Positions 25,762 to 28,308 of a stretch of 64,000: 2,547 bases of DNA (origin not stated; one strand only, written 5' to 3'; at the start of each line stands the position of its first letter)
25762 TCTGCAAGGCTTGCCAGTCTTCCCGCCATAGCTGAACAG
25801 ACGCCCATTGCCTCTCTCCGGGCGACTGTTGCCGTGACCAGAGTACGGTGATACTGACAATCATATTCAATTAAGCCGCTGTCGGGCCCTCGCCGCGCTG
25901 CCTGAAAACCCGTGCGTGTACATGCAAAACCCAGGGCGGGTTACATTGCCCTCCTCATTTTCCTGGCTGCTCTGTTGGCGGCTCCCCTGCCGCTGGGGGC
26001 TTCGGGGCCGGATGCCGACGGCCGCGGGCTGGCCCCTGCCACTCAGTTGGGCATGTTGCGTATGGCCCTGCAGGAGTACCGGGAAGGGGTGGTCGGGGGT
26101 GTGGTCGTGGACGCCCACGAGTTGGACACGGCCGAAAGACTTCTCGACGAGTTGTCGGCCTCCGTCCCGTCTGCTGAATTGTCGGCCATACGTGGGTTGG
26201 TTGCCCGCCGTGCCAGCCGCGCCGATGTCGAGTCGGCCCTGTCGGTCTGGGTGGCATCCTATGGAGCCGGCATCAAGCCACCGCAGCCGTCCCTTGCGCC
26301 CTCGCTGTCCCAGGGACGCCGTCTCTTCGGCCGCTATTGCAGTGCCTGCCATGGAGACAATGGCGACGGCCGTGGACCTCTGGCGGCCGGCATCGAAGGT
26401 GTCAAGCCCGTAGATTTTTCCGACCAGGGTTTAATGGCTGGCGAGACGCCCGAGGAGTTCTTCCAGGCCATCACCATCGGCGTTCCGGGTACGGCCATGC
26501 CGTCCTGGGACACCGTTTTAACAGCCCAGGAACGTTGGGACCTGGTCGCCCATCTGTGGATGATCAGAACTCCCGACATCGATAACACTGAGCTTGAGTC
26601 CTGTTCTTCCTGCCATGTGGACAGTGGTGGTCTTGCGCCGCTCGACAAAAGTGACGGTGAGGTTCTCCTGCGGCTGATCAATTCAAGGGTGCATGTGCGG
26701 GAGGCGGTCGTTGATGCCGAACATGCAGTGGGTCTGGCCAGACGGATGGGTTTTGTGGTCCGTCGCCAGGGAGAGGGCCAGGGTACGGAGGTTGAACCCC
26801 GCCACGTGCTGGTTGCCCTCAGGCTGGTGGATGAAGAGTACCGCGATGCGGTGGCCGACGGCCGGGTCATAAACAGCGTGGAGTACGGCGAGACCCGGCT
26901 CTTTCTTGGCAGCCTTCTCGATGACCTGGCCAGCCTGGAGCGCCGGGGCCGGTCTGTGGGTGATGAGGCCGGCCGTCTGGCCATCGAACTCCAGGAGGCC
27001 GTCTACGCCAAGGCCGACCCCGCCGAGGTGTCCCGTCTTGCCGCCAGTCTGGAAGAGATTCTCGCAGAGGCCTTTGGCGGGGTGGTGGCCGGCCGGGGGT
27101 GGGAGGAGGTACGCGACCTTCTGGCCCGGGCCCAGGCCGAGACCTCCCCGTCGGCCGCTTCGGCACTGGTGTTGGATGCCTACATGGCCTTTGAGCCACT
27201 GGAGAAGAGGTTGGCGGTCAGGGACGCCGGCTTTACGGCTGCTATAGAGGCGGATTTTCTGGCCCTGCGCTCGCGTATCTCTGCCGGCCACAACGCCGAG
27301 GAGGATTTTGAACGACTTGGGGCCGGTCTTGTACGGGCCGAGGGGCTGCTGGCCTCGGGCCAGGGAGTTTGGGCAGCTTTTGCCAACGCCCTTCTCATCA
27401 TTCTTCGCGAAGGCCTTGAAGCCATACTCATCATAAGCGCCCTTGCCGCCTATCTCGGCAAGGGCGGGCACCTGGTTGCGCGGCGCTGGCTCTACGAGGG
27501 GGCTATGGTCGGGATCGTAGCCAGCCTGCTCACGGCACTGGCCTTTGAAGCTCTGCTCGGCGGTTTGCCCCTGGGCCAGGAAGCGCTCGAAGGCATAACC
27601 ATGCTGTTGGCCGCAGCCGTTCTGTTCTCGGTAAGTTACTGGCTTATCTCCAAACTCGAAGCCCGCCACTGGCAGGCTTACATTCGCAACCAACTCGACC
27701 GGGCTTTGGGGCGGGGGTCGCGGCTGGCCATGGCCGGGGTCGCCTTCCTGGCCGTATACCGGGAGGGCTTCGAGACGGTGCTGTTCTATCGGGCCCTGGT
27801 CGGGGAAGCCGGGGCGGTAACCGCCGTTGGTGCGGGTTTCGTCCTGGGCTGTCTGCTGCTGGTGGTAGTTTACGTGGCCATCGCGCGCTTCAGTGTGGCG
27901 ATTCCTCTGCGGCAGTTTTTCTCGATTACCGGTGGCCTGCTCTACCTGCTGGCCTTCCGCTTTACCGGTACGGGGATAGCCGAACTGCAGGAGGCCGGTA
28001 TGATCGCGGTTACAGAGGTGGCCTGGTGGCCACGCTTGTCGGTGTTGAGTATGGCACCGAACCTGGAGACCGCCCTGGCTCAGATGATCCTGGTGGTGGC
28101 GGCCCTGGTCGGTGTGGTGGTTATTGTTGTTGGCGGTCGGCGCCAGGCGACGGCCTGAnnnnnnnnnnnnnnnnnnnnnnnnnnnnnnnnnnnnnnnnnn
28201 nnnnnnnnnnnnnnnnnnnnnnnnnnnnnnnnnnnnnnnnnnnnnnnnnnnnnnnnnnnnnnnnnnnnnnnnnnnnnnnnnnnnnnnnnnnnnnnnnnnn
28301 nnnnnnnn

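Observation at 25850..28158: Fur box in front of a diheme cytochrome c / FTR1 fusion permease: self-contained redox-coupled iron uptake unit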

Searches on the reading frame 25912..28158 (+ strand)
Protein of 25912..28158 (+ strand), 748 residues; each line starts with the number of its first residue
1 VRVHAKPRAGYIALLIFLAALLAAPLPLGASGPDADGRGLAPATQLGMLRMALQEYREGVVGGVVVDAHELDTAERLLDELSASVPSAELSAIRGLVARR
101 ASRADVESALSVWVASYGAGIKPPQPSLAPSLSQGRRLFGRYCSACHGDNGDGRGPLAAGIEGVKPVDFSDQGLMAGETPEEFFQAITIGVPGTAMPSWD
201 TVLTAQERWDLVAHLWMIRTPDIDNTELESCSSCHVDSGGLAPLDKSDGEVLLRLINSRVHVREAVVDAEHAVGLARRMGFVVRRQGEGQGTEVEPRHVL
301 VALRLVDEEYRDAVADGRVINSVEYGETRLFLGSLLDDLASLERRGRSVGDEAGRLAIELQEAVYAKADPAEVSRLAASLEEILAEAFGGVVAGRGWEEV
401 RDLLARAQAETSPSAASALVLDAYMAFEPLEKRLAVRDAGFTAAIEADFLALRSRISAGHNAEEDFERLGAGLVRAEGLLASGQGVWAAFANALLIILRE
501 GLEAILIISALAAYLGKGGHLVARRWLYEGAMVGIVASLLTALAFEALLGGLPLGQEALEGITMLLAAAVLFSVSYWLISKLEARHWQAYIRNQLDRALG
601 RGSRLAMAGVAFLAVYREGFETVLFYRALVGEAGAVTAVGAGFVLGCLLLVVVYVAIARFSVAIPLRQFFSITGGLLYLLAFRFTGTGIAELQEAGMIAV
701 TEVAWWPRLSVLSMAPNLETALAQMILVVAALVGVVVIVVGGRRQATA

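Call 3: search_protein_families(library=pfam, proteins=[window:25912-28158:+], max_evalue=0.01)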
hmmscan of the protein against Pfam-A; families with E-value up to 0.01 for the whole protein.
window:25912-28158:+ (748 aa): 3 families
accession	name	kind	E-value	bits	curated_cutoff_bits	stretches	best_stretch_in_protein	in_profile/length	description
PF03239.20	FTR1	-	2.9e-40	138.8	25.3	2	494-695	5-212/284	Iron permease FTR1 family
PF13442.11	Cytochrome_CBB3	-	2.9e-13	50.4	27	1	132-215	3-68/68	Cytochrome C oxidase, cbb3-type, subunit III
PF00034.26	Cytochrom_C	-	7e-09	37.3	21.3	1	134-216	3-87/90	Cytochrome c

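Call 4: search_protein_families(library=ncbifam, proteins=[window:25912-28158:+], max_evalue=0.01)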
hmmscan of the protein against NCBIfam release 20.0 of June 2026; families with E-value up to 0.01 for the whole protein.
window:25912-28158:+ (748 aa): 6 families
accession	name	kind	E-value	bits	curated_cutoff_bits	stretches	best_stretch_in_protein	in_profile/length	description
TIGR00145.1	TIGR00145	subfamily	6.5e-38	130.9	303.8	1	492-706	6-219/282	EfeU/Ftr1 family ferrous iron transporter subunit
NF041756.1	EfeU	equivalog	4.7e-33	114.9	255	1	495-726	2-231/257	iron uptake transporter permease EfeU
NF011054.0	PRK14486.1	equivalog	1.6e-07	31.2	447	1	124-215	207-287/294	putative bifunctional cbb3-type cytochrome c oxidase subunit II/cytochrome c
NF033864.1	cytochrome579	equivalog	1.1e-05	25.3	280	1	120-192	37-110/179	cytochrome 579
TIGR00782.1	ccoP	equivalog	3.8e-05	23.2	179.95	1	114-207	185-270/285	cytochrome-c oxidase, cbb3-type subunit III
NF050122.1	bc1_QcrC_actin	exception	0.0002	20.8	200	1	108-218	108-211/253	cytochrome bc1 complex diheme cytochrome c subunit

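Call 10: find_homologous_proteins(query=window:25912-28158:+, max_evalue=0.00001)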
Query window:25912-28158:+ (748 aa): 134 proteins with E <= 0.00001 among 8000 candidates; the best 120 are listed.
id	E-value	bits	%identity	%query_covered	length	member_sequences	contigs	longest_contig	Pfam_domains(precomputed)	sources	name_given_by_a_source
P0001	0.0e+0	1593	100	100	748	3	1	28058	PF03239.21,PF13442.12,PF00034.27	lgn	-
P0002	7.3e-225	766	52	95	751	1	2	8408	PF03239.21,PF13442.12,PF00034.27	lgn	-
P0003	1.6e-222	759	56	92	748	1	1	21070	PF03239.21,PF13442.12,PF00034.27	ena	-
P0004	9.0e-221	753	52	93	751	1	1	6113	PF03239.21,PF13442.12,PF00034.27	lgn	-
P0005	1.3e-218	746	55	91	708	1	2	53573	PF03239.21,PF13442.12,PF00034.27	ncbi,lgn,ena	-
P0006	6.1e-218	744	54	92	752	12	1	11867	PF03239.21,PF13442.12,PF00034.27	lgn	-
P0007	3.1e-214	731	52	97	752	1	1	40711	PF03239.21,PF13442.12,PF00034.27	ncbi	-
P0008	1.5e-192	660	50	91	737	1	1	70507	PF03239.21,PF13442.12,PF00034.27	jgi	-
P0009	1.9e-191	656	48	93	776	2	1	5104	PF03239.21,PF13442.12,PF00034.27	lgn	-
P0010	7.0e-190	651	49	95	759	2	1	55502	PF03239.21,PF13442.12,PF00034.27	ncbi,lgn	ncbi:MAG: FTR1 family protein [Candidatus Binatia bacterium]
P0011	3.5e-128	447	39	93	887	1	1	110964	PF03239.21,PF13442.12,PF00034.27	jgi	jgi:high-affinity iron transporter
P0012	1.4e-123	432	39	96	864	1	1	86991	PF03239.21,PF13442.12,PF00034.27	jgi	jgi:high-affinity iron transporter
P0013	1.3e-119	419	37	93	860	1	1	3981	PF03239.21,PF13442.12,PF00034.27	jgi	jgi:high-affinity iron transporter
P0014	1.5e-115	405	49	41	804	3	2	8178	PF03239.21,PF13442.12,PF00034.27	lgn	-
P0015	6.1e-115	403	48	42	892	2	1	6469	PF03239.21,PF13442.12,PF00034.27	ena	-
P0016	3.4e-113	397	35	94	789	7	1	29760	PF03239.21,PF13442.12,PF00034.27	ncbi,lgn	ncbi:MAG TPA: FTR1 family protein [Candidatus Binatia bacterium]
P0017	1.4e-112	395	47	44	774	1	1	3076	PF03239.21,PF13442.12,PF00034.27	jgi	jgi:high-affinity iron transporter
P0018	1.9e-110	388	37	93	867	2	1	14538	PF03239.21,PF13442.12,PF00034.27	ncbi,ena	-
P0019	4.0e-109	384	49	43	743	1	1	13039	PF03239.21,PF13442.12,PF00034.27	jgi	jgi:high-affinity iron transporter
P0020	6.0e-109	383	48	44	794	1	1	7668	PF03239.21,PF13442.12,PF00034.27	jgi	jgi:high-affinity iron transporter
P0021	1.1e-108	382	40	61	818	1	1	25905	PF03239.21,PF13442.12,PF00034.27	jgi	jgi:high-affinity iron transporter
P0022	3.8e-108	381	36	93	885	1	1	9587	PF03239.21,PF13442.12,PF00034.27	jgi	jgi:high-affinity iron transporter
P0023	6.7e-108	380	44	44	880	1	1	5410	PF03239.21,PF13442.12,PF00034.27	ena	-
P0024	1.4e-107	379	49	45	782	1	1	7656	PF03239.21,PF13442.12,PF00034.27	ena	-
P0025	2.3e-107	378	47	41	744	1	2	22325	PF03239.21,PF13442.12,PF00034.27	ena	-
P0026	1.4e-106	375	36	93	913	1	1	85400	PF03239.21,PF13442.12,PF00034.27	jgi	jgi:high-affinity iron transporter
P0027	1.8e-106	375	45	41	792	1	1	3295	PF03239.21,PF13442.12,PF00034.27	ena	-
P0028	7.3e-106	373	36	26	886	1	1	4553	PF03239.21,PF13442.12,PF00034.27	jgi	jgi:high-affinity iron transporter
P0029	2.4e-105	371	47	49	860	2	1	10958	PF03239.21,PF13442.12,PF00034.27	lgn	-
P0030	3.4e-105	371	46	41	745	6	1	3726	PF03239.21,PF13442.12,PF00034.27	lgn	-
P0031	3.7e-105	371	32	28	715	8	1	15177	PF03239.21,PF13442.12,PF00034.27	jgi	jgi:FTR1 family protein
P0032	2.2e-104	368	44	42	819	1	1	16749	PF03239.21,PF13442.12,PF00034.27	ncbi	-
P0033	1.3e-103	366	35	99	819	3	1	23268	PF03239.21,PF13442.12,PF00034.27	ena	-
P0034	1.4e-101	359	49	41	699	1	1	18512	PF03239.21,PF13442.12,PF00034.27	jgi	jgi:high-affinity iron transporter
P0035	2.0e-101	358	45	46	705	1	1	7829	PF03239.21,PF13442.12,PF00034.27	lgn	-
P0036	9.3e-100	353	46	45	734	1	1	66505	PF03239.21,PF13442.12,PF00034.27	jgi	jgi:high-affinity iron transporter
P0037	1.3e-99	352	34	94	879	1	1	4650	PF03239.21,PF13442.12,PF00034.27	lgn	-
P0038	1.6e-99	352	36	91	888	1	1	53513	PF03239.21,PF13442.12,PF00034.27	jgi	jgi:high-affinity iron transporter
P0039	2.4e-99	352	47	43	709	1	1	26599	PF03239.21,PF13442.12,PF00034.27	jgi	jgi:FTR1 family protein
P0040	1.7e-98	349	44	45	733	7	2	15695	PF03239.21,PF13442.12,PF00034.27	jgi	jgi:high-affinity iron transporter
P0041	4.7e-98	347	46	42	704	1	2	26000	PF03239.21,PF13442.12,PF00034.27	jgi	jgi:high-affinity iron transporter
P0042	1.0e-97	346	47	41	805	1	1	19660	PF03239.21,PF13442.12,PF00034.27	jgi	jgi:high-affinity iron transporter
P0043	3.5e-96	341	48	45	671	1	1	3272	PF03239.21,PF13442.12,PF00034.27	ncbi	ncbi:MAG: FTR1 family protein [Candidatus Binatia bacterium]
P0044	4.6e-96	341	42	46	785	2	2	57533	PF03239.21,PF13442.12,PF00034.27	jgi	-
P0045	1.4e-95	339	46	41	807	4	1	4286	PF03239.21,PF13442.12,PF00034.27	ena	-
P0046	8.0e-95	337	45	47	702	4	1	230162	PF03239.21,PF13442.12,PF00034.27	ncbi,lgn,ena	-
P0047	4.3e-93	331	49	41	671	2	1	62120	PF03239.21,PF13442.12,PF00034.27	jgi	jgi:high-affinity iron transporter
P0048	3.5e-92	328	46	43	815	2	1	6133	PF03239.21,PF13442.12,PF00034.27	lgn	-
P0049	5.1e-91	324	48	42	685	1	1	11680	PF03239.21,PF13442.12,PF00034.27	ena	-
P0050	1.5e-90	322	46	41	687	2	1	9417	PF03239.21,PF13442.12,PF00034.27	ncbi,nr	ncbi:MAG: cytochrome c/FTR1 family iron permease [Elusimicrobia bacterium]|nr:cytochrome c/FTR1 fami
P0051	3.3e-90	321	44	49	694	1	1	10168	PF03239.21,PF13442.12,PF00034.27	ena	-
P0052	7.4e-90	320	36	87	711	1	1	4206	PF03239.21,PF13442.12,PF00034.27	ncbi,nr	ncbi:MAG TPA: c-type cytochrome, partial [Candidatus Binatia bacterium]|nr:c-type cytochrome [Candid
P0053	2.8e-89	318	47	42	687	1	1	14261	PF03239.21,PF13442.12,PF00034.27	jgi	jgi:high-affinity iron transporter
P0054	1.9e-88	316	45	44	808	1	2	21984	PF03239.21,PF13442.12,PF00034.27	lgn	-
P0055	1.3e-87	313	44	40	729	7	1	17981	PF03239.21,PF13442.12,PF00034.27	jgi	jgi:high-affinity iron transporter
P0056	1.1e-86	310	41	46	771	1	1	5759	PF03239.21,PF13442.12,PF00034.27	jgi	jgi:FTR1 family protein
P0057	4.9e-86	308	44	42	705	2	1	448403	PF03239.21,PF13442.12,PF00034.27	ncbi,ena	-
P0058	6.6e-86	307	39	51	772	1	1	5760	PF03239.21,PF13442.12,PF00034.27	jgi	jgi:FTR1 family protein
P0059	4.9e-85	304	43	41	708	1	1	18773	PF03239.21,PF13442.12,PF00034.27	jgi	jgi:high-affinity iron transporter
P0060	1.1e-84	303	43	43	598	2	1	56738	PF03239.21,PF13442.12,PF00034.27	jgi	jgi:high-affinity iron transporter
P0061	1.6e-83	299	44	42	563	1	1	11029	PF03239.21,PF13442.12,PF00034.27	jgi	jgi:high-affinity iron transporter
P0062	8.2e-83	297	42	40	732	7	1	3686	PF03239.21,PF13442.12,PF00034.27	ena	-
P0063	7.1e-82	294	43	41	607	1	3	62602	PF03239.21,PF13442.12,PF00034.27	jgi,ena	-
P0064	1.3e-81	293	44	41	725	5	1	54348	PF03239.21,PF13442.12,PF00034.27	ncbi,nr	ncbi:MAG TPA: FTR1 family protein [Gemmatimonadaceae bacterium]|nr:FTR1 family protein [Gemmatimonad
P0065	2.6e-81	292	43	43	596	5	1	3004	PF03239.21,PF13442.12,PF00034.27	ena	-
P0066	3.5e-81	292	43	44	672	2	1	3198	PF03239.21,PF13442.12,PF00034.27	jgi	jgi:high-affinity iron transporter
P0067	1.1e-80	290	47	44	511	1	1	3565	PF03239.21,PF13442.12,PF00034.27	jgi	jgi:high-affinity iron transporter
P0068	1.6e-80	289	43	42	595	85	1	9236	PF03239.21,PF13442.12,PF00034.27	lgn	-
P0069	1.6e-80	289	43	41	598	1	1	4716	PF03239.21,PF13442.12,PF00034.27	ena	-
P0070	1.8e-80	289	43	43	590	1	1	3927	PF03239.21,PF13442.12,PF00034.27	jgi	jgi:high-affinity iron transporter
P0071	4.0e-80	288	47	41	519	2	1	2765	PF03239.21,PF13442.12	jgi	jgi:high-affinity iron transporter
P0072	9.5e-80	287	43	41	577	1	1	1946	PF03239.21,PF13442.12,PF00034.27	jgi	jgi:high-affinity iron transporter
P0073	2.2e-79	286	41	40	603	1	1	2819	PF03239.21,PF13442.12,PF00034.27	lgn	-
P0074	2.3e-79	286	43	41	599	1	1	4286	PF03239.21,PF13442.12,PF00034.27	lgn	-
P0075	2.6e-79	285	43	43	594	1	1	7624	PF03239.21,PF13442.12,PF00034.27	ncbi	-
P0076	5.3e-79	284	42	44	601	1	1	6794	PF03239.21,PF13442.12,PF00034.27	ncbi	-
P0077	5.6e-79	284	44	41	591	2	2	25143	PF03239.21,PF13442.12,PF00034.27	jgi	jgi:high-affinity iron transporter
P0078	6.6e-79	284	41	43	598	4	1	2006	PF03239.21,PF13442.12,PF00034.27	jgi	-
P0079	2.1e-78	282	43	43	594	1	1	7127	PF03239.21,PF13442.12,PF00034.27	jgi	-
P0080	2.5e-78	282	44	40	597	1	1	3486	PF03239.21,PF13442.12,PF00034.27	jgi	jgi:high-affinity iron transporter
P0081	4.3e-78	281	41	43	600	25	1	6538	PF03239.21,PF13442.12,PF00034.27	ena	-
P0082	4.6e-78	281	42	42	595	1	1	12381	PF03239.21,PF13442.12,PF00034.27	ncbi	-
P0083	6.7e-78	281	42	43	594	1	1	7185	PF03239.21,PF13442.12,PF00034.27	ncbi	-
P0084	9.0e-78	280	43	43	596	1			PF03239.21,PF13442.12,PF00034.27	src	-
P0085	1.3e-77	280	42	42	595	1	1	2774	PF03239.21,PF13442.12,PF00034.27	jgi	jgi:high-affinity iron transporter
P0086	2.3e-77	279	42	43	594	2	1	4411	PF03239.21,PF13442.12,PF00034.27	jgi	jgi:high-affinity iron transporter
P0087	2.7e-77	279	43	41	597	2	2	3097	PF03239.21,PF13442.12,PF00034.27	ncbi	-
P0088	5.0e-77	278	43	43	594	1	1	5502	PF03239.21,PF13442.12,PF00034.27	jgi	-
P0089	8.5e-77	277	43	41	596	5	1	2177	PF03239.21,PF13442.12,PF00034.27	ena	-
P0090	9.1e-77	277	41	43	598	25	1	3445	PF03239.21,PF13442.12,PF00034.27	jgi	-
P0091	1.0e-76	277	41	51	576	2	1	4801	PF03239.21,PF13442.12,PF00034.27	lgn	-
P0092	1.2e-76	277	43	42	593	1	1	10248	PF03239.21,PF13442.12,PF00034.27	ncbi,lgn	-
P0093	6.3e-76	274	43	42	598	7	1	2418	PF03239.21,PF13442.12,PF00034.27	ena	-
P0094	7.8e-76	274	42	42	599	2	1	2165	PF03239.21,PF13442.12,PF00034.27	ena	-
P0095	8.5e-76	274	43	41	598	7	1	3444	PF03239.21,PF13442.12,PF00034.27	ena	-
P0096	1.1e-75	273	41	43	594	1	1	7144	PF03239.21,PF13442.12,PF00034.27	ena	-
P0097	1.2e-75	273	43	42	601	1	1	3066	PF03239.21,PF13442.12,PF00034.27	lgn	-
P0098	1.6e-75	273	41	43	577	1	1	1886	PF03239.21,PF13442.12,PF00034.27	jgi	jgi:high-affinity iron transporter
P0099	2.5e-75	272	41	49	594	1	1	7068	PF03239.21,PF13442.12,PF00034.27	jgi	jgi:high-affinity iron transporter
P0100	2.6e-75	272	40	43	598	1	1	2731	PF03239.21,PF13442.12,PF00034.27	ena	-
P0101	3.3e-75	272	41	43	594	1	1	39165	PF03239.21,PF13442.12,PF00034.27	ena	-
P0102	4.4e-75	271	43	41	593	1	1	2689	PF03239.21,PF13442.12,PF00034.27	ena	-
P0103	4.5e-75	271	41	43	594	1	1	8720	PF03239.21,PF13442.12,PF00034.27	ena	-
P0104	4.9e-75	271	45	41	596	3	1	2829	PF03239.21,PF13442.12,PF00034.27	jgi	jgi:high-affinity iron transporter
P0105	6.5e-75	271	42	42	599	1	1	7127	PF03239.21,PF13442.12,PF00034.27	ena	-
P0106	7.3e-75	271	42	41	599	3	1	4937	PF03239.21,PF13442.12,PF00034.27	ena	-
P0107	7.4e-75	271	40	43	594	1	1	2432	PF03239.21,PF13442.12,PF00034.27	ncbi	-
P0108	1.2e-74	270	40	49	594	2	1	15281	PF03239.21,PF13442.12,PF00034.27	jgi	jgi:high-affinity iron transporter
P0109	1.5e-74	270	43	42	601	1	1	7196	PF03239.21,PF13442.12,PF00034.27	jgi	-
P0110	2.1e-74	269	41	43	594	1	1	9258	PF03239.21,PF13442.12,PF00034.27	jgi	jgi:high-affinity iron transporter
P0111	3.2e-74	268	40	43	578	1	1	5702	PF03239.21,PF13442.12,PF00034.27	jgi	jgi:high-affinity iron transporter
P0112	6.5e-74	267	40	51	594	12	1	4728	PF03239.21,PF13442.12,PF00034.27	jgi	jgi:high-affinity iron transporter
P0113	8.6e-74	267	40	43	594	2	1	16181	PF03239.21,PF13442.12,PF00034.27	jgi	-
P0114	3.8e-73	265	40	42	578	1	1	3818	PF03239.21,PF13442.12,PF00034.27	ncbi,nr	ncbi:MAG TPA: cytochrome c/FTR1 family iron permease, partial [Gemmatimonadaceae bacterium]|nr:cytoc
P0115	5.8e-73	264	40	43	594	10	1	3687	PF03239.21,PF13442.12,PF00034.27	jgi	-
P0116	6.9e-73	264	41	44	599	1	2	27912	PF03239.21,PF13442.12,PF00034.27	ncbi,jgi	jgi:high-affinity iron transporter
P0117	1.2e-72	263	42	41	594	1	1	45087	PF03239.21,PF13442.12,PF00034.27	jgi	jgi:high-affinity iron transporter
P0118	1.5e-72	263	43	42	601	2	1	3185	PF03239.21,PF13442.12,PF00034.27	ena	-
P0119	1.9e-72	263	40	43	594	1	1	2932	PF03239.21,PF13442.12,PF00034.27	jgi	jgi:high-affinity iron transporter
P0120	1.2e-70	257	42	36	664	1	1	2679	PF03239.21,PF13442.12,PF00034.27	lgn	-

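Call 19: find_encoding_contigs(protein=P0001, flank=10000, max_places=3)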
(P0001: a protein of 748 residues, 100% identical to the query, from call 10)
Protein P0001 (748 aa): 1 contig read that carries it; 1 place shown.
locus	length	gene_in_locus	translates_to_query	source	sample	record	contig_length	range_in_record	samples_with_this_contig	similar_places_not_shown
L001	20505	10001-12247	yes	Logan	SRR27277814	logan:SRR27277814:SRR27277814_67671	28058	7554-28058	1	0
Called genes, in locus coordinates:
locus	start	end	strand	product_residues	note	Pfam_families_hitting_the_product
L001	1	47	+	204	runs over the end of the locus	PF04367:DUF502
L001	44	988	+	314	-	PF00480:ROK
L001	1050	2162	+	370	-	PF04551:GcpE, PF26540:GcpE_C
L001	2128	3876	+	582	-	PF00587:tRNA-synt_2b, PF04073:tRNA_edit, PF03129:HGTP_anticodon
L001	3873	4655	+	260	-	PF00215:OMPdecase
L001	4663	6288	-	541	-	PF03453:MoeA_N, PF00994:MoCF_biosynth, PF03454:MoeA_C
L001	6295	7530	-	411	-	PF03453:MoeA_N, PF00994:MoCF_biosynth, PF03454:MoeA_C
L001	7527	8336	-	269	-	PF00795:CN_hydrolase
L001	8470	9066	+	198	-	PF07879:PHB_acc_N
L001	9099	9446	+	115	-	-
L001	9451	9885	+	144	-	PF01475:FUR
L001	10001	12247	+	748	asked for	PF00034:Cytochrom_C, PF13442:Cytochrome_CBB3, PF03239:FTR1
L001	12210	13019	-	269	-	PF01026:TatD_DNase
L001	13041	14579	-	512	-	PF00133:tRNA-synt_1, PF01406:tRNA-synt_1e (weak), PF09334:tRNA-synt_1g, PF00133:tRNA-synt_1 (weak), PF19303:Anticodon_3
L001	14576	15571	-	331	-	PF13177:DNA_pol3_delta2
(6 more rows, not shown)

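Call 20: find_encoding_contigs(protein=P0005, flank=6000, max_places=2)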
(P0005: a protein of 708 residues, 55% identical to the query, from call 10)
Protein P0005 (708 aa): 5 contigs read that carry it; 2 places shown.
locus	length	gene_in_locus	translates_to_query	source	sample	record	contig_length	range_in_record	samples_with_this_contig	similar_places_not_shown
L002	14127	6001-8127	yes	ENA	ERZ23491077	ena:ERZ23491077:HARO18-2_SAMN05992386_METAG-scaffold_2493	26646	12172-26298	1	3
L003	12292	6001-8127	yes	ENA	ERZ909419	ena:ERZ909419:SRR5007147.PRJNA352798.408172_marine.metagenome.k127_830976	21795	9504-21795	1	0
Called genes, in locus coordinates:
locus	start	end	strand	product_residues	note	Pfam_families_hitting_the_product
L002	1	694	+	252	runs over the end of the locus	PF00215:OMPdecase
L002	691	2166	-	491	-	PF03453:MoeA_N, PF00994:MoCF_biosynth, PF03454:MoeA_C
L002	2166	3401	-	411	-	PF03453:MoeA_N, PF00994:MoCF_biosynth, PF03454:MoeA_C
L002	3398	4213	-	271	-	PF00795:CN_hydrolase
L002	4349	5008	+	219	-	PF07879:PHB_acc_N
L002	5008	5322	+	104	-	-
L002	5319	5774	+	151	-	PF01475:FUR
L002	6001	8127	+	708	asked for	PF00034:Cytochrom_C, PF13442:Cytochrome_CBB3, PF03239:FTR1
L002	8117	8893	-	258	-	PF01026:TatD_DNase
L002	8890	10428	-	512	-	PF00133:tRNA-synt_1, PF01406:tRNA-synt_1e (weak), PF09334:tRNA-synt_1g, PF08264:Anticodon_1 (faint), PF19303:Anticodon_3 (weak)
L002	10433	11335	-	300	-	PF13177:DNA_pol3_delta2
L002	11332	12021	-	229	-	PF02223:Thymidylate_kin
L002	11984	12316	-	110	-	-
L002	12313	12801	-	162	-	-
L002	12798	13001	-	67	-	-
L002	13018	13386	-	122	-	-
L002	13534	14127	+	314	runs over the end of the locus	?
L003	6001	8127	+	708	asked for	PF00034:Cytochrom_C, PF13442:Cytochrome_CBB3, PF03239:FTR1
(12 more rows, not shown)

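Call 21: find_encoding_contigs(protein=P0007, flank=6000, max_places=2)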
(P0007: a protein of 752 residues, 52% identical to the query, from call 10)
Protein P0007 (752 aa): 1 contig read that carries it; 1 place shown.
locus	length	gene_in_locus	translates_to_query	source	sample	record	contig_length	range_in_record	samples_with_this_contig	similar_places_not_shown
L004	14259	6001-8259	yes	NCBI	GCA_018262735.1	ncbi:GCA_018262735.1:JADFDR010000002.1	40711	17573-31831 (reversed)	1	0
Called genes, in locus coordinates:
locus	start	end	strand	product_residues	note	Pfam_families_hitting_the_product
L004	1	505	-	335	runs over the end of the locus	PF12804:NTP_transf_3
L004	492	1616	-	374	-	PF02625:XdhC_CoxI, PF13478:XdhC_C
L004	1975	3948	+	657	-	PF13183:Fer4_8, PF13237:Fer4_10, PF13187:Fer4_9, PF13484:Fer4_16 (faint), PF13534:Fer4_17 (weak), PF02754:CCG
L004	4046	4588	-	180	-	PF12680:SnoaL_2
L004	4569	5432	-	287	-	PF00296:Bac_luciferase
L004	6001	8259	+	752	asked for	PF00034:Cytochrom_C, PF13442:Cytochrome_CBB3, PF03239:FTR1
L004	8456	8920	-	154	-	PF13577:SnoaL_4, PF14534:DUF4440 (weak)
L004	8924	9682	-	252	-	PF00378:ECH_1, PF16113:ECH_2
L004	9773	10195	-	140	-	PF12172:zf-ChsH2, PF01796:OB_ChsH2_C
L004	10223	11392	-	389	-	PF02803:Thiolase_C (faint), PF22691:Thiolase_C_1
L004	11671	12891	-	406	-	PF02515:CoA_transf_3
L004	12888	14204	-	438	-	PF02515:CoA_transf_3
